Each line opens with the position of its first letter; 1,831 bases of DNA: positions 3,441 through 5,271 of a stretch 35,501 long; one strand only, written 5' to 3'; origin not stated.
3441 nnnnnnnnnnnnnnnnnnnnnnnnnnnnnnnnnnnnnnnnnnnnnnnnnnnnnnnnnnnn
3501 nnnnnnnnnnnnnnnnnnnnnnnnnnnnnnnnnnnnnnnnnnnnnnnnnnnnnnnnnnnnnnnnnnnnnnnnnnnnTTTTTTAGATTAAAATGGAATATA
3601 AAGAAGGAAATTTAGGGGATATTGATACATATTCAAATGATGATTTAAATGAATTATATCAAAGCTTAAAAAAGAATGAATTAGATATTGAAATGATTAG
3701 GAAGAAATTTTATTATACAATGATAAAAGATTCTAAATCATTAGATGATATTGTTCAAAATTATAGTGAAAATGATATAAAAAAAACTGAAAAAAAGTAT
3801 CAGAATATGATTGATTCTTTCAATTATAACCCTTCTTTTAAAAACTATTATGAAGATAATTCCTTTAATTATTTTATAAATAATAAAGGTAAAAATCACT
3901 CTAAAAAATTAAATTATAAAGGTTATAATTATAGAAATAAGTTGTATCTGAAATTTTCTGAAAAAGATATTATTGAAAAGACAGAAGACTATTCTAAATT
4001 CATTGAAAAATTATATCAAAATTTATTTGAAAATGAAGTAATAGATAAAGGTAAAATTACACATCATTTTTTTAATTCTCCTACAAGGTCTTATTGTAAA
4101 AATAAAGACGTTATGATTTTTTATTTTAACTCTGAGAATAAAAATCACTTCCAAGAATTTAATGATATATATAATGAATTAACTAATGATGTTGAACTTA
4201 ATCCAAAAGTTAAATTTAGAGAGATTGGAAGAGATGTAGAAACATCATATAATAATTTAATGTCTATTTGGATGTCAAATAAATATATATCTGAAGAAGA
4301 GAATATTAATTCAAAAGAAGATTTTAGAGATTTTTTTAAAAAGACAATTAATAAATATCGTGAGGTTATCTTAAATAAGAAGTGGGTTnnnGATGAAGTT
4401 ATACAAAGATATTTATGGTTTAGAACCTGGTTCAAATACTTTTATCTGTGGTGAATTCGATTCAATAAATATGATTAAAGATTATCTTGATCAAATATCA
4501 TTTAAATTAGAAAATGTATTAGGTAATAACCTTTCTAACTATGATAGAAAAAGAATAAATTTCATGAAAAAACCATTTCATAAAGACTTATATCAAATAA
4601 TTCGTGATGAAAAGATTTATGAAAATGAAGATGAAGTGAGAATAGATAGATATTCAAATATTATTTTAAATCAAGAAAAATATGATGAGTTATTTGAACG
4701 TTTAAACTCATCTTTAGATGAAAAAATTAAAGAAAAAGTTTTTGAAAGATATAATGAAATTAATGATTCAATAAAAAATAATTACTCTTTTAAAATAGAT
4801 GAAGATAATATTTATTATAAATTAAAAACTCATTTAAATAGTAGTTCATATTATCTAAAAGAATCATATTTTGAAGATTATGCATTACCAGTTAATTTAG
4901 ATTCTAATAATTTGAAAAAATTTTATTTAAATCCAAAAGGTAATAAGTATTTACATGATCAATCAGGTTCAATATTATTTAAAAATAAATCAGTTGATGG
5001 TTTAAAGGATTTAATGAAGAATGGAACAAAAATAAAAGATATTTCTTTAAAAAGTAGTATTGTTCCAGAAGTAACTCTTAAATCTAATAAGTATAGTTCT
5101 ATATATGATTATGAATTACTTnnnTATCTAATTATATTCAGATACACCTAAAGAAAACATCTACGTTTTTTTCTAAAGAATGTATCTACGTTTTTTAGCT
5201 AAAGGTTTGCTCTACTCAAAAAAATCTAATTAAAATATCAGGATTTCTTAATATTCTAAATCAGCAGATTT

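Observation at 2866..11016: Six-member paralogous family of unknown-function proteins concentrated in 8 kb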

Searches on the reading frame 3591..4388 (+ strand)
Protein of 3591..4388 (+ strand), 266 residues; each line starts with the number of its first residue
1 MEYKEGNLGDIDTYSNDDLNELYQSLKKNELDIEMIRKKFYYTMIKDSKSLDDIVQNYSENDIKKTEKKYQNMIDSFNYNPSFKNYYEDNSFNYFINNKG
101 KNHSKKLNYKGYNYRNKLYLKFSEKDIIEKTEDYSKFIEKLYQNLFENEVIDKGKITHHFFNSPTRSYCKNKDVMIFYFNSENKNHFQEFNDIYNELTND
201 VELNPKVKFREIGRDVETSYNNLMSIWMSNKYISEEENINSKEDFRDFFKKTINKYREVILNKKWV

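Call 8: search_protein_families(library=pfam, proteins=[window:3591-4388:+], max_evalue=1)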
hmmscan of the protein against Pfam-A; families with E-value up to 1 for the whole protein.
window:3591-4388:+ (266 aa): 4 families
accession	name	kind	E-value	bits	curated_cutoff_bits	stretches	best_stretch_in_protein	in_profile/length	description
PF13788.11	DUF4180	-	0.0094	16.3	25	1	122-163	10-51/112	Domain of unknown function (DUF4180)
PF06480.20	FtsH_ext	-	0.37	11.5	25.5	1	129-170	26-55/103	FtsH Extracellular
PF21106.3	YtxK_like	-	0.76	10.6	24.3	0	12-44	45-77/81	YtxK N-terminal helical domain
PF03914.23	CBF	-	0.9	9.9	22.1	1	130-163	14-50/165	CBF/Mak21 family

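Call 33: search_protein_families(library=padloc, proteins=[window:3591-4388:+], max_evalue=0.1)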
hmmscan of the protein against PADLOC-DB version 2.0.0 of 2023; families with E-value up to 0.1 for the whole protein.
window:3591-4388:+ (266 aa): 0 families

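Call 34: search_protein_families(library=ncbifam, proteins=[window:3591-4388:+], max_evalue=0.1)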
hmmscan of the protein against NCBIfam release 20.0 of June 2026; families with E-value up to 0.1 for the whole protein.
window:3591-4388:+ (266 aa): 0 families

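Call 35: search_protein_families(library=phrogs, proteins=[window:3591-4388:+], max_evalue=0.1)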
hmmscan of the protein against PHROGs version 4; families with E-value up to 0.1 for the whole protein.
window:3591-4388:+ (266 aa): 0 families

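Call 58: find_homologous_proteins(query=window:3591-4388:+, max_evalue=0.01)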
Query window:3591-4388:+ (266 aa): 2 proteins with E <= 0.01 among 586 candidates.
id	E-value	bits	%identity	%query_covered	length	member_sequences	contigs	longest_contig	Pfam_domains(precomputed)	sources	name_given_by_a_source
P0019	9.1e-166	568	100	100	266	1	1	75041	-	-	-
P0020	5.1e-22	97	32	99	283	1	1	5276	-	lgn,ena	-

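Call 59: search_solved_structures(query=window:3591-4388:+, max_evalue=1)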
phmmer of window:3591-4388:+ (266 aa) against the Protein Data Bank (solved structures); distinct sequences matched with E-value up to 1: 0.

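Call 61: find_encoding_contigs(protein=P0020, flank=10000, max_places=3)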
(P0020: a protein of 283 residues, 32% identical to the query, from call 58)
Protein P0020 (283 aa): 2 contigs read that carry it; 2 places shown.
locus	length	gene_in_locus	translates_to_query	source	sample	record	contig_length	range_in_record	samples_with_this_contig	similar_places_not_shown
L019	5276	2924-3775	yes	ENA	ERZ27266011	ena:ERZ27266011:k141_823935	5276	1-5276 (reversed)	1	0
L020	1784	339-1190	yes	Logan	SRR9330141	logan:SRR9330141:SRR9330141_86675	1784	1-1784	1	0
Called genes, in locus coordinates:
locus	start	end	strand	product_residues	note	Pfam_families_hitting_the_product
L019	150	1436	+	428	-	PF02878:PGM_PMM_I, PF02879:PGM_PMM_II, PF02880:PGM_PMM_III, PF00408:PGM_PMM_IV (weak)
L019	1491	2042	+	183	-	PF24038:DUF7347 (faint), PF25213:HVO_A0261_N (weak), PF01022:HTH_5, PF12840:HTH_20, PF13412:HTH_24 (weak), PF13463:HTH_27, PF14947:HTH_45 (weak), PF03551:PadR (weak)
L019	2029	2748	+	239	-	PF04402:SIMPL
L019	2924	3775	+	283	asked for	-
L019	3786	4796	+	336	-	-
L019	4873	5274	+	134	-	?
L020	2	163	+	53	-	?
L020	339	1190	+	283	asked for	-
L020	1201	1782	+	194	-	?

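Call 73: predict_structure(alignment_id=A7)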
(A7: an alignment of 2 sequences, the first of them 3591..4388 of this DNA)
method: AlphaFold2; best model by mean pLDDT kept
length: 266 residues; sequences in the alignment: 2
mean_pLDDT: 52.6   pTM: 0.39
mean pLDDT of the five models: 52.6, 49.4, 42.8, 42.7, 41.9
residues with pLDDT >= 90: 0; 70-90: 46; 50-70: 104; < 50: 116
segments of 3 or more residues with pLDDT < 50: 1-13, 47-116, 158-171, 209-219, 259-266
pLDDT, mean of each block of 10 residues (from residue 1): 28 58 71 65 49 33 38 33 29 34 30 48 58 64 68 54 39 59 63 73 56 39 64 83 83 58 35
secondary structure, 60 per line:
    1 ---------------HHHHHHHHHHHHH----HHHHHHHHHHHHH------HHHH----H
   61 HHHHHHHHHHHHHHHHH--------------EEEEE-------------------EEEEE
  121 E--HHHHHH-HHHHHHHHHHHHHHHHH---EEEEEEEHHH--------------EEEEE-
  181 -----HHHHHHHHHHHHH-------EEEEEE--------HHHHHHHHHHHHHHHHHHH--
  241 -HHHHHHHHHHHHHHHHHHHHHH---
elements in order: H16-28 H33-45 H52-55 H60-77 E92-96 E116-121 H124-129 H131-147 E151-157 E175-179 H186-198 E206-211 H220-238 H242-263

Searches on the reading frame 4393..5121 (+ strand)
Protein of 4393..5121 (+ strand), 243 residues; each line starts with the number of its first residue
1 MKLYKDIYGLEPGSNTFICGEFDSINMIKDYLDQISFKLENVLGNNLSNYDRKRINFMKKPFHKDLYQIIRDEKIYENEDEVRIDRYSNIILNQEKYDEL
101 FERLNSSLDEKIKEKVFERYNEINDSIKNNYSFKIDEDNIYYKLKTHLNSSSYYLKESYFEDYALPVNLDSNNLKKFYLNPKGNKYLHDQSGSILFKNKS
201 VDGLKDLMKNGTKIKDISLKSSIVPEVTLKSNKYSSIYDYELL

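Call 8: search_protein_families(library=pfam, proteins=[window:4393-5121:+], max_evalue=1)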
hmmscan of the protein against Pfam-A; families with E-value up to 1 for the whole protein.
window:4393-5121:+ (243 aa): 1 family
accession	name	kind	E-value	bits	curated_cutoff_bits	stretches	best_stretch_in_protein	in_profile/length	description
PF03831.20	YjdM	-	0.039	14.2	23.2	1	195-222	17-44/69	PhnA domain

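Call 21: find_homologous_proteins(query=A2, max_evalue=0.01)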
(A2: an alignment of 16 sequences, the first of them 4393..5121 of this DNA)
Query A2 (16 sequences) (243 aa, profile of the alignment): 4 proteins with E <= 0.01 among 5771 candidates.
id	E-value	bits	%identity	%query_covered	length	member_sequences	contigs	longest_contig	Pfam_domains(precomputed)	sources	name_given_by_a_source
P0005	7.1e-68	247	100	100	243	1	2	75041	-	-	-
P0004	4.2e-34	136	35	7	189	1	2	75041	-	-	-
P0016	1.2e-33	135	23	19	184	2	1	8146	-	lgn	-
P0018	5.7e-30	123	22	38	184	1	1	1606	-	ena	-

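Call 30: search_solved_structures(query=A2, max_evalue=10)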
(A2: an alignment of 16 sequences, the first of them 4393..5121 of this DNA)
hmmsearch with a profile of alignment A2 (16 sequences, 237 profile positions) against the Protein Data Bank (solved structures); distinct sequences matched with E-value up to 10: 7.
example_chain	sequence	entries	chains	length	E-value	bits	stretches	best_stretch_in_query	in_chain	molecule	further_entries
5hda_A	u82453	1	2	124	0.21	14.3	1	66-141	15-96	Zinc finger MYND domain-containing protein 11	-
9lp4_A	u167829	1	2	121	0.21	14.3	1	69-141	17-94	Zinc finger MYND domain-containing protein 11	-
9vc7_A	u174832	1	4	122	0.22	14.3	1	69-141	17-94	Zinc finger MYND domain-containing protein 11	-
6msp_A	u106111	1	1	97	0.23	14.2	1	42-115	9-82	De novo Designed Protein Foldit3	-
7wxz_A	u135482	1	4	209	0.25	14.1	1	8-74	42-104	Spike protein S2'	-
9o19_W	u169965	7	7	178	1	12.1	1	49-127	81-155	ATP synthase subunit delta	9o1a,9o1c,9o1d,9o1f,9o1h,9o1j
8h7c_A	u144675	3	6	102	2.8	10.6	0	25-66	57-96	De novo ferric enterobactin esterase Syn-F4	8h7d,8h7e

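Call 33: search_protein_families(library=padloc, proteins=[window:4393-5121:+], max_evalue=0.1)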
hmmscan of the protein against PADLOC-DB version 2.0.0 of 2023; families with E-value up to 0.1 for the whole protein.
window:4393-5121:+ (243 aa): 0 families

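Call 34: search_protein_families(library=ncbifam, proteins=[window:4393-5121:+], max_evalue=0.1)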
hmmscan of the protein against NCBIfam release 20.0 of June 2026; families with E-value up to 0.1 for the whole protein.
window:4393-5121:+ (243 aa): 1 family
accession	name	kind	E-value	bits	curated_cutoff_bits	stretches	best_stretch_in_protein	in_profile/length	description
TIGR01149.1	mtrG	equivalog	0.092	12.7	50.65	0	22-45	11-34/70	tetrahydromethanopterin S-methyltransferase subunit MtrG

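Call 35: search_protein_families(library=phrogs, proteins=[window:4393-5121:+], max_evalue=0.1)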
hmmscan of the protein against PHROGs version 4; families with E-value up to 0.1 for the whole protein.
window:4393-5121:+ (243 aa): 1 family
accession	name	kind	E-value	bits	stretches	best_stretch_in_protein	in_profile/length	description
phrog_36210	-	unknown function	0.099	13.8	1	102-125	28-51/54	-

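Call 40: predict_structure(alignment_id=A3)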
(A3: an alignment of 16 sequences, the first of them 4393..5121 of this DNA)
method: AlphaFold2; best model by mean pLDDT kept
length: 243 residues; sequences in the alignment: 16
mean_pLDDT: 88.5   pTM: 0.85
mean pLDDT of the five models: 88.5, 87.5, 87.1, 86.6, 86.4
residues with pLDDT >= 90: 176; 70-90: 37; 50-70: 24; < 50: 6
segments of 3 or more residues with pLDDT < 50: 225-228
pLDDT, mean of each block of 10 residues (from residue 1): 94 94 98 97 92 95 90 69 57 87 94 96 96 97 93 81 97 94 94 93 94 82 50 89 92
secondary structure, 60 per line:
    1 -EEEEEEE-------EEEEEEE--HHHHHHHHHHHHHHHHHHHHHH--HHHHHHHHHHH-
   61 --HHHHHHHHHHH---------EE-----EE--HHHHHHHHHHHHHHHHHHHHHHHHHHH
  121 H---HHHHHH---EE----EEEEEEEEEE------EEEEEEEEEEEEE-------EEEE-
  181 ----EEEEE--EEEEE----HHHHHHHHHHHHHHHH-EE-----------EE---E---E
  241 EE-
elements in order: E2-8 E16-22 H25-46 H49-59 H63-73 H94-121 H125-130 E140-149 E156-168 E176-179 E185-189 E192-196 H201-216 E240-242

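Call 42: fold_search(model_id=the predicted structure, library=pdb)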
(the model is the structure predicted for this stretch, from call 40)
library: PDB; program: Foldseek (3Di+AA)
matches with E <= 10: 84; with E <= 0.001: 0
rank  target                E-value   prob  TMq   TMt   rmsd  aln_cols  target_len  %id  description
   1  8p0w_A                7.2e-01  0.04  0.12  0.13  22.4       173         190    9  Structure of the human Commander complex COMMD ring (released 2024-03-20)
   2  6ssn_A                2.7e+00  0.03  0.09  0.15   6.6        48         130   10  RNASE 3/1 version3 (released 2021-10-06)
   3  6tlb_A                3.5e+00  0.02  0.12  0.15  11.0        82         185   12  Plasmodium falciparum lipocalin (PF3D7_0925900) (released 2020-06-24)
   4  7lps_G                3.5e+00  0.01  0.07  0.03  17.1       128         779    5  Crystal structure of DDB1-CRBN-ALV1 complex bound to Helios (IKZF2 ZF2) (released 2021-06-02)
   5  5yyu_C                3.7e+00  0.03  0.11  0.22  12.1        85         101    5  Crystal structure of Staphylococcus aureus single-stranded DNA-binding protein SsbB (released 2018-08-15)
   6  6ybc                  3.7e+00  0.02  0.08  0.13   6.7        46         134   11  RNASE 3/1 version2 phosphate complex (released 2021-10-06)
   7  3cmb_B                3.9e+00  0.10  0.16  0.15   7.0        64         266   11  Crystal structure of acetoacetate decarboxylase (YP_001047042.1) from Methanoculleus marisnigri JR1 at 1.60 A resoluti (released 2008-04-01)
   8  8v8k_B                3.9e+00  0.05  0.08  0.15   9.3        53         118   17  Crystal Structure of Nanobody NbE (released 2024-09-11)
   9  8f2r_B                3.9e+00  0.02  0.13  0.15  24.6       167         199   10  Human CCC complex (released 2023-05-24)
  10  5nzz_A                3.9e+00  0.01  0.12  0.09  17.9       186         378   13  Crystal structure of phosphorylated p38aMAPK in complex with TAB1 (released 2018-05-30)
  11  7wn0_B                4.1e+00  0.06  0.08  0.15   8.7        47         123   11  Structure of PfENT1(Y190A) in complex with nanobody 19 (released 2023-02-01)
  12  2zf3_A                4.4e+00  0.02  0.10  0.12  13.8       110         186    8  Crystal Structure of VioE (released 2008-01-01)
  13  7lps_A                4.4e+00  0.01  0.08  0.03  17.1       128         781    5  Crystal structure of DDB1-CRBN-ALV1 complex bound to Helios (IKZF2 ZF2) (released 2021-06-02)
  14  9q2d_C                4.4e+00  0.01  0.08  0.03  17.2       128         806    7  Cryo-EM structure of ternary complex Ikaros-ZF2:CC-885:CRBN:DDB1 (molecular glue degrader) (released 2025-10-01)
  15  3bmz_B                4.6e+00  0.01  0.11  0.13  13.1       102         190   10  Violacein biosynthetic enzyme VioE (released 2008-01-01)
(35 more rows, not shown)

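Call 44: fold_search(model_id=the predicted structure, library=viral)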
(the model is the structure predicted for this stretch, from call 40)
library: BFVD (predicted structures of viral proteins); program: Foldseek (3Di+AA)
matches with E <= 10: 138; with E <= 0.001: 0
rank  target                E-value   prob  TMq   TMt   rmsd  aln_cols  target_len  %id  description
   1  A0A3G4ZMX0            2.0e-01  0.08  0.12  0.10  42.7       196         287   10  Uncharacterized protein [Terrestrivirus sp.]
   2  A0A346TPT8            5.3e-01  0.06  0.16  0.14  17.1       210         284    9  ORF152 [Mythimna unipuncta nucleopolyhedrovirus]
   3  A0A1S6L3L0            8.0e-01  0.05  0.13  0.10  21.3       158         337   10  Uncharacterized protein [Erwinia phage vB_EamM_Yoloswag]
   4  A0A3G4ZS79            9.0e-01  0.03  0.12  0.11  19.7       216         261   12  Uncharacterized protein [Edafosvirus sp.]
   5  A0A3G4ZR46            1.1e+00  0.02  0.12  0.09  29.7       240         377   11  Uncharacterized protein [Dasosvirus sp.]
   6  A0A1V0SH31            1.4e+00  0.03  0.15  0.14  19.1       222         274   12  Uncharacterized protein [Hokovirus HKV1]
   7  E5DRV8                1.4e+00  0.02  0.13  0.13  17.8       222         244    7  J domain-containing protein [Aeromonas phage 65]
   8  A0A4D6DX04            1.7e+00  0.06  0.13  0.27  10.8        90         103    7  Uncharacterized protein [Edwardsiella phage pEt-SU]
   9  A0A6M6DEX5            1.7e+00  0.01  0.10  0.13  19.7       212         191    8  (no name in the UniProt tables at hand)
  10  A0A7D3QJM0            1.9e+00  0.02  0.12  0.12  33.5       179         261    9  (no name in the UniProt tables at hand)
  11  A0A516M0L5            2.3e+00  0.06  0.11  0.17   7.4        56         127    9  (no name in the UniProt tables at hand)
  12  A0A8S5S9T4            2.3e+00  0.05  0.13  0.21  10.7       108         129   15  Uncharacterized protein [Phage sp. ctGns7]
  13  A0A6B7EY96            2.4e+00  0.06  0.12  0.20  11.9       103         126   10  (no name in the UniProt tables at hand)
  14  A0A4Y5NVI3            2.7e+00  0.13  0.16  0.37   6.1        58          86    7  (no name in the UniProt tables at hand)
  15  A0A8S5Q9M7            2.7e+00  0.03  0.10  0.13  14.2        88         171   10  PORTAL PROTEIN, 15 PROTEIN, HEAD PROTEIN, TAILED BACTERIOPHAGE, SIPHOVIRIDAE.6A [Siphoviridae sp. ctoic9]
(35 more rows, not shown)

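Call 47: search_protein_families(library=pfam, alignment_id=A3, max_evalue=10)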
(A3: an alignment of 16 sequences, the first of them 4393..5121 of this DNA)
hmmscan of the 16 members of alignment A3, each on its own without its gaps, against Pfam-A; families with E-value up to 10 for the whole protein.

A. member 1, window:4393-5121:+ (243 aa): 1 family
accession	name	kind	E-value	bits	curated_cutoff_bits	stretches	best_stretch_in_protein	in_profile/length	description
PF03831.20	YjdM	-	0.039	14.2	23.2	1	195-222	17-44/69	PhnA domain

B. families by the number of members that match (of 16 scanned): 23 families
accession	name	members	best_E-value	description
PF15821.10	DUF4709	2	0.082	Domain of unknown function (DUF4709)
PF11629.13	Mst1_SARAH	1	0.0002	C terminal SARAH domain of Mst1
PF20463.3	PDH_C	1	0.00061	Prephenate dehydrogenase, dimerization domain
PF15927.10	Casc1_N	1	0.0011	Cancer susceptibility candidate 1 N-terminus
PF02349.20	MSG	1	0.0039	Major surface glycoprotein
PF23248.1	KH_PARP14_2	1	0.012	PARP14, second type I KH domain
PF22749.2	Arb2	1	0.014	Arb2 domain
PF17924.6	TetR_C_19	1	0.014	Tetracyclin repressor-like, C-terminal domain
PF15882.10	DUF4735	1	0.024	Domain of unknown function (DUF4735)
PF14983.11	SPMIP10-like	1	0.027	Sperm-associated microtubule inner protein 10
PF08391.16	Ly49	1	0.032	Ly49-like protein, N-terminal region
PF16501.10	SCAPER_N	1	0.036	S phase cyclin A-associated protein in the endoplasmic reticulum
PF03831.20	YjdM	1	0.039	PhnA domain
PF04634.17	YezG-like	1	0.061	Immunity protein YezG-like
PF23618.1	T4_gp9_10_C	1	0.07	Bacteriophage T4 gp9/10-like protein, C-terminal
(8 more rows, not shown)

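Call 70: search_dna_similar(query=window:4393-5121:+, collection=plasmids, mode=protein, max_evalue=0.01)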
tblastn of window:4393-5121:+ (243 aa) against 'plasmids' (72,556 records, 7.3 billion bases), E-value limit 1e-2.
No match.
